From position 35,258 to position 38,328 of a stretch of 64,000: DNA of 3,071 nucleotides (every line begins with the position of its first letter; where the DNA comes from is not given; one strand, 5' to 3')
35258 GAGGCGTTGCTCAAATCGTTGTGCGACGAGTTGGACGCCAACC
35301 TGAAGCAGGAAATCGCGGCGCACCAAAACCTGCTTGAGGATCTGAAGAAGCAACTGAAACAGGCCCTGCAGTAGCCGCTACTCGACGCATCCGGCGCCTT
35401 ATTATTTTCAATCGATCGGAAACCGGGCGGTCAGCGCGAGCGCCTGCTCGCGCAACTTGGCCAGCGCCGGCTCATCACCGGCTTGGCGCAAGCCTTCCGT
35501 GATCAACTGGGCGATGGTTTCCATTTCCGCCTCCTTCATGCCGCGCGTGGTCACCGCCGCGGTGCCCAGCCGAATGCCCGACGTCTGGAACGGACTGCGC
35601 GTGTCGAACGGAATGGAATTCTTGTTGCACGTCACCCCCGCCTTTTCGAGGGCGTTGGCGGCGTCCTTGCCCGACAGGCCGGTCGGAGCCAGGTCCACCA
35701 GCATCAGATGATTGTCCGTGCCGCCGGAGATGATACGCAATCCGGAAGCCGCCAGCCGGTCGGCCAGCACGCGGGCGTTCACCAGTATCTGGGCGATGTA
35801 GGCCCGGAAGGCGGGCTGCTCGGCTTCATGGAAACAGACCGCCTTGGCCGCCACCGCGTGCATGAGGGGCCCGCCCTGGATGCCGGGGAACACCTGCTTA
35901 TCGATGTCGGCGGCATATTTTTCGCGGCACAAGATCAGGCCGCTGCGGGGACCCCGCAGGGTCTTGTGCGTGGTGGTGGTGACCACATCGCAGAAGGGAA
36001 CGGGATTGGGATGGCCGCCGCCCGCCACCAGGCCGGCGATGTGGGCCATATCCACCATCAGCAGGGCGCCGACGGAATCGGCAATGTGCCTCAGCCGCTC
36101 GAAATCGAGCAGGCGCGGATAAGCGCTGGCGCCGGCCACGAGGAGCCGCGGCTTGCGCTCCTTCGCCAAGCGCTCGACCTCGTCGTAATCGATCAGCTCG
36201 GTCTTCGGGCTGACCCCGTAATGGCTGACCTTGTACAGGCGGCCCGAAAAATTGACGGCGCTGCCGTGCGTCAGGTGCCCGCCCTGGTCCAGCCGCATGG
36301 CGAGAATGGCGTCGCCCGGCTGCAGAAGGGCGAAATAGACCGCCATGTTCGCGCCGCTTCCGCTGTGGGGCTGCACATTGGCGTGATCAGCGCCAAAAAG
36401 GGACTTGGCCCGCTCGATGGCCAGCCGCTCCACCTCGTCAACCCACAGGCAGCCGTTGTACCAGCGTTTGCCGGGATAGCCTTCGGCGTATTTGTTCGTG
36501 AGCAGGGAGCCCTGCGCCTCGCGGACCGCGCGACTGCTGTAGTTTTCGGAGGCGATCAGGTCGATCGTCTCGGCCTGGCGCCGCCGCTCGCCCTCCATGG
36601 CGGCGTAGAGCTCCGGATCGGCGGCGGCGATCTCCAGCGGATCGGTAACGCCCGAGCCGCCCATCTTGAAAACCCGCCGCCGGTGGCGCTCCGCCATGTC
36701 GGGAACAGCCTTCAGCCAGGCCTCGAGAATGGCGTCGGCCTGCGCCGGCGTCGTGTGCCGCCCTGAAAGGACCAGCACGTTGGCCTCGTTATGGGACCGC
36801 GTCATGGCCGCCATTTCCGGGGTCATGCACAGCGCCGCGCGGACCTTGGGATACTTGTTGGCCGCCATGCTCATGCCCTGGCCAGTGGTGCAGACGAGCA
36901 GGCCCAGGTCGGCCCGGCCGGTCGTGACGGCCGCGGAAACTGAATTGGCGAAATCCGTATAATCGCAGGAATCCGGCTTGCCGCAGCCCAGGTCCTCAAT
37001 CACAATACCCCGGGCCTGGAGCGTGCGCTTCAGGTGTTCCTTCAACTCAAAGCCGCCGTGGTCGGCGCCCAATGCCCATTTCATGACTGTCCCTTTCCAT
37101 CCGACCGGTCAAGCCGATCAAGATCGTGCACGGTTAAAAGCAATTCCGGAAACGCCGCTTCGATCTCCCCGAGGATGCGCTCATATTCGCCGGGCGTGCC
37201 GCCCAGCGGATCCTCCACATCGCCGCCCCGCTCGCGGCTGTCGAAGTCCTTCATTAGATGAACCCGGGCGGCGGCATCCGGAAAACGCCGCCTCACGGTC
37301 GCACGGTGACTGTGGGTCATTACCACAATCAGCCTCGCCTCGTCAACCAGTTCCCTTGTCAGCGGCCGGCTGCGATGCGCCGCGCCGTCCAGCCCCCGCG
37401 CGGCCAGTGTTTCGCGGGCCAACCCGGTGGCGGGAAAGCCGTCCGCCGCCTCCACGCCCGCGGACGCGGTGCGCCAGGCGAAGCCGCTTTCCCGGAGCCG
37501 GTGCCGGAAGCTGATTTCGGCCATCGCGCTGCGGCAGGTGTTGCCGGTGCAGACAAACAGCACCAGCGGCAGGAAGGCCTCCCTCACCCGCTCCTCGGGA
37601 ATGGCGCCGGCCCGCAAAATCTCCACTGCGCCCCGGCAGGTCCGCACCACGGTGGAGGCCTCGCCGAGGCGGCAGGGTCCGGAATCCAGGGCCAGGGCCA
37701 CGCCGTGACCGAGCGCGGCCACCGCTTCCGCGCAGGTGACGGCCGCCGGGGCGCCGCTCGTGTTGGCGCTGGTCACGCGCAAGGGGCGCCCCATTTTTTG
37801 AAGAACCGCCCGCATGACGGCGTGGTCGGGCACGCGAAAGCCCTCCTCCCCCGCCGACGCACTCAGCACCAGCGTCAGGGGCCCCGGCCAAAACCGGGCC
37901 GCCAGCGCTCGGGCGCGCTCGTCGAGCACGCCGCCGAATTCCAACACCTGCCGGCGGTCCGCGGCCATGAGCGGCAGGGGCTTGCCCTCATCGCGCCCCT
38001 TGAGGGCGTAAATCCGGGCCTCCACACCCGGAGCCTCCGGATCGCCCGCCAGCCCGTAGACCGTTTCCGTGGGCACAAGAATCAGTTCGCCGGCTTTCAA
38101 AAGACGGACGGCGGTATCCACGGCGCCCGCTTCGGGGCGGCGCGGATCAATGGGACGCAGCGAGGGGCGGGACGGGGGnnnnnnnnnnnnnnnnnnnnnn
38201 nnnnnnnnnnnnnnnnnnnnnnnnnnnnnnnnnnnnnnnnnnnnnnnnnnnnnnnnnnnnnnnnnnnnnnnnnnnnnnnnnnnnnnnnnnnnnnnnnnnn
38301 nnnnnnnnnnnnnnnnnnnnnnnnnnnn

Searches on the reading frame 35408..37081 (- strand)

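Call 76: search_protein_families(library=pfam, proteins=[window:35408-37081:-], max_evalue=0.00001)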
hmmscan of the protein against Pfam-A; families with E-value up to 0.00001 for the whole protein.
window:35408-37081:- (557 aa): 3 families
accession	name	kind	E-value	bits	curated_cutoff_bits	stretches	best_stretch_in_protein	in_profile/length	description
PF00464.25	SHMT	-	2e-160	534.2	27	1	152-527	2-399/399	Serine hydroxymethyltransferase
PF02502.23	LacAB_rpiB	-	6.3e-46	156.2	24.7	1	3-139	2-137/138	Ribose/Galactose Isomerase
PF00155.27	Aminotran_1_2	-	3.7e-10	40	19.7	1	229-518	55-357/361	Aminotransferase class I and II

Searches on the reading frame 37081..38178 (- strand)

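Call 76: search_protein_families(library=pfam, proteins=[window:37081-38178:-], max_evalue=0.00001)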
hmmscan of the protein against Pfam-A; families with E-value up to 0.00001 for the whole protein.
window:37081-38178:- (365 aa): 2 families
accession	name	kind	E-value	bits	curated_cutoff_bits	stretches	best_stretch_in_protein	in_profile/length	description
PF01300.24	Sua5_yciO_yrdC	-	1.6e-43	148.7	25.1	1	26-191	2-178/178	Telomere recombination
PF01451.26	LMWPc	-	1.1e-27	97.5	23.2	1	206-347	1-144/144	Low molecular weight phosphotyrosine protein phosphatase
